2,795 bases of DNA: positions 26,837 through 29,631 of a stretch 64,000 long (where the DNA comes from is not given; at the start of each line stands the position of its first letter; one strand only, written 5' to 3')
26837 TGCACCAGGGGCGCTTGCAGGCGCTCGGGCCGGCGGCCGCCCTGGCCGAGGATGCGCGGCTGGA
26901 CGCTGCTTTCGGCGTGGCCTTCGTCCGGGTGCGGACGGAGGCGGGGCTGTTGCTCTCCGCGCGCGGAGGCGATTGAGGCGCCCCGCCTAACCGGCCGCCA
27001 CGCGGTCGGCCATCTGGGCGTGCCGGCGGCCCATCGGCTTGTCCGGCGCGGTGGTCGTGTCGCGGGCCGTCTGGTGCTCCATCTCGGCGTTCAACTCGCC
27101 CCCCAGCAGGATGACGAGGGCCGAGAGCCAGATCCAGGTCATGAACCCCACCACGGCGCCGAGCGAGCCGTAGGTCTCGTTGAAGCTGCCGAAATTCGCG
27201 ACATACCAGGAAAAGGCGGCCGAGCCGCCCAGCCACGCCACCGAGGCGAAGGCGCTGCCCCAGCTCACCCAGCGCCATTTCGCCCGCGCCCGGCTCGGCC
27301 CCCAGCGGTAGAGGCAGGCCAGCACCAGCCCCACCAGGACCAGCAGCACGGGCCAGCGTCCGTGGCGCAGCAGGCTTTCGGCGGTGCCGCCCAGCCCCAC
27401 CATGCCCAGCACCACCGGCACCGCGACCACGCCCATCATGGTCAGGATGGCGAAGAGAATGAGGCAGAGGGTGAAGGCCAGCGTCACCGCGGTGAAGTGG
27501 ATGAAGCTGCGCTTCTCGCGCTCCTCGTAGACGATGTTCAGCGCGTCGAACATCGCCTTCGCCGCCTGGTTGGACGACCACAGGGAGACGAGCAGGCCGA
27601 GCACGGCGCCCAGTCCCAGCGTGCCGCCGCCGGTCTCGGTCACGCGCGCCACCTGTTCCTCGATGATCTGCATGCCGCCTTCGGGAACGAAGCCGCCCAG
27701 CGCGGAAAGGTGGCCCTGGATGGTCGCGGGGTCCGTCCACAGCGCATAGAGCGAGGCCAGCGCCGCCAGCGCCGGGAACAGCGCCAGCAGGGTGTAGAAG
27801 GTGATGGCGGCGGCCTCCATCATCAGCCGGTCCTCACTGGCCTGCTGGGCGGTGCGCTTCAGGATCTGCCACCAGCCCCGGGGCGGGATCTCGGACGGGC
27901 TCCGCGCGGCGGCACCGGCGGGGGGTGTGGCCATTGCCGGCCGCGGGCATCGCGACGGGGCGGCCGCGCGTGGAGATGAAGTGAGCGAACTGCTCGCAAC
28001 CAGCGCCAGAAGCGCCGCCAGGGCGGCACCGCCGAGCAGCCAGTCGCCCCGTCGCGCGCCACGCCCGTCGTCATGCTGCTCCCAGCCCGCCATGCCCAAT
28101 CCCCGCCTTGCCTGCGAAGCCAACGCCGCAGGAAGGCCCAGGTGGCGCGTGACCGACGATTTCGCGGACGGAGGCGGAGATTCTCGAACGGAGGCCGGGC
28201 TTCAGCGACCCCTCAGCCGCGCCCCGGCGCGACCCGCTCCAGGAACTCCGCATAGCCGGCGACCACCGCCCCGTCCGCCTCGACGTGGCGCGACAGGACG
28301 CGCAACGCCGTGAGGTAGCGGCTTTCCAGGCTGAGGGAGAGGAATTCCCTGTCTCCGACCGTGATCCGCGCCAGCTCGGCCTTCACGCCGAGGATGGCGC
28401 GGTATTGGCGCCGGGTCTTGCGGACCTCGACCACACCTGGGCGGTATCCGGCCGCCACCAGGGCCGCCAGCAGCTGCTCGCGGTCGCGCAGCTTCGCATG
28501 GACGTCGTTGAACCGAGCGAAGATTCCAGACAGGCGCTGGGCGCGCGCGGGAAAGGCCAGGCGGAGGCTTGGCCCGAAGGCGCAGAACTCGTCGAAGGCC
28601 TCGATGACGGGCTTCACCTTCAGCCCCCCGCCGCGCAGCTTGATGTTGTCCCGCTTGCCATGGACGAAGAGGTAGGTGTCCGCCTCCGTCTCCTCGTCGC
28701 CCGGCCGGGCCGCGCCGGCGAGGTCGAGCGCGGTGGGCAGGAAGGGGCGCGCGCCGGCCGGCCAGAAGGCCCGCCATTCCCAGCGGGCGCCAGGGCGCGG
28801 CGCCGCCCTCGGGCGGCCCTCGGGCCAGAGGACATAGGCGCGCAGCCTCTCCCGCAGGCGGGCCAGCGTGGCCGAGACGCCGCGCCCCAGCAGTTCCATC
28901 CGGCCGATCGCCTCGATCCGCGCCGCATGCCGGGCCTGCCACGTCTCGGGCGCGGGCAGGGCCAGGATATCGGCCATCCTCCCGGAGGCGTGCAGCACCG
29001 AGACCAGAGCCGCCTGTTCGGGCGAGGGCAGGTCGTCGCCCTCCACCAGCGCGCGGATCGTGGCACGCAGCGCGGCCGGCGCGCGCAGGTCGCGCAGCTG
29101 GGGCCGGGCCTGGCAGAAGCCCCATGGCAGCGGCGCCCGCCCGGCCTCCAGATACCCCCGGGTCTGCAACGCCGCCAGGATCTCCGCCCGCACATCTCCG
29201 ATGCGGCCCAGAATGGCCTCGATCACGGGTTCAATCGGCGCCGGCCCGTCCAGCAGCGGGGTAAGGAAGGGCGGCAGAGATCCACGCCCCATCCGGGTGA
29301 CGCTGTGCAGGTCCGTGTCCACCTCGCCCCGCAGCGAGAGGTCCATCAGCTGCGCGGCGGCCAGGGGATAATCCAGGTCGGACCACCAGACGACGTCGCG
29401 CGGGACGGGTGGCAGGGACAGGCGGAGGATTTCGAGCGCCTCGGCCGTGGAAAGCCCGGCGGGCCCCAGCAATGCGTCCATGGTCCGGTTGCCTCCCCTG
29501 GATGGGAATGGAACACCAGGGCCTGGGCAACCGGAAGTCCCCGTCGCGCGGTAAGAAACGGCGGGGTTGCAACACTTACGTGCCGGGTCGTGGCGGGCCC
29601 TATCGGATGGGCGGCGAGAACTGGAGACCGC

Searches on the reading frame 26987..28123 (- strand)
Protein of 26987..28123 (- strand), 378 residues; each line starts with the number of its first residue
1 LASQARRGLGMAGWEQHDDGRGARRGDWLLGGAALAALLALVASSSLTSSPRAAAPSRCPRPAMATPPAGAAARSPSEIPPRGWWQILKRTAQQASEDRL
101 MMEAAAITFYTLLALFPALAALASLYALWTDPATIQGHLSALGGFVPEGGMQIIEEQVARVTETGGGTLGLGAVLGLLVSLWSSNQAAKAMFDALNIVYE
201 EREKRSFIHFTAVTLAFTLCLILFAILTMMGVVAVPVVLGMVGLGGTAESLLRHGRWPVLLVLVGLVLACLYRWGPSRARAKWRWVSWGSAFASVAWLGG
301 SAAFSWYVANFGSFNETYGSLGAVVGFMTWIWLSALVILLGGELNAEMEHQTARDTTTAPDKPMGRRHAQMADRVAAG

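Call 30: search_protein_families(library=pfam, proteins=[window:26987-28123:-], max_evalue=1)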
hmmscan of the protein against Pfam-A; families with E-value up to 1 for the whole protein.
window:26987-28123:- (378 aa): 2 families
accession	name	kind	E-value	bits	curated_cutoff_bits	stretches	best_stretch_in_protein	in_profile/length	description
PF03631.20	Virul_fac_BrkB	-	1.1e-62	212.5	33.7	1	97-351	2-258/259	Virulence factor BrkB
PF17410.7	Stevor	-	0.39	10.7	25.4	1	169-284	153-266/275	Subtelomeric Variable Open Reading frame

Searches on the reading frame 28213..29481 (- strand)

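Call 30: search_protein_families(library=pfam, proteins=[window:28213-29481:-], max_evalue=1)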
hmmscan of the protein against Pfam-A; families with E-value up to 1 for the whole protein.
window:28213-29481:- (422 aa): 1 family
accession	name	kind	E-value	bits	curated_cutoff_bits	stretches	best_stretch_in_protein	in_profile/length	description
PF05719.16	GPP34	-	4.3e-14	53.5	29.1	1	33-205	21-197/201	Golgi phosphoprotein 3 (GPP34)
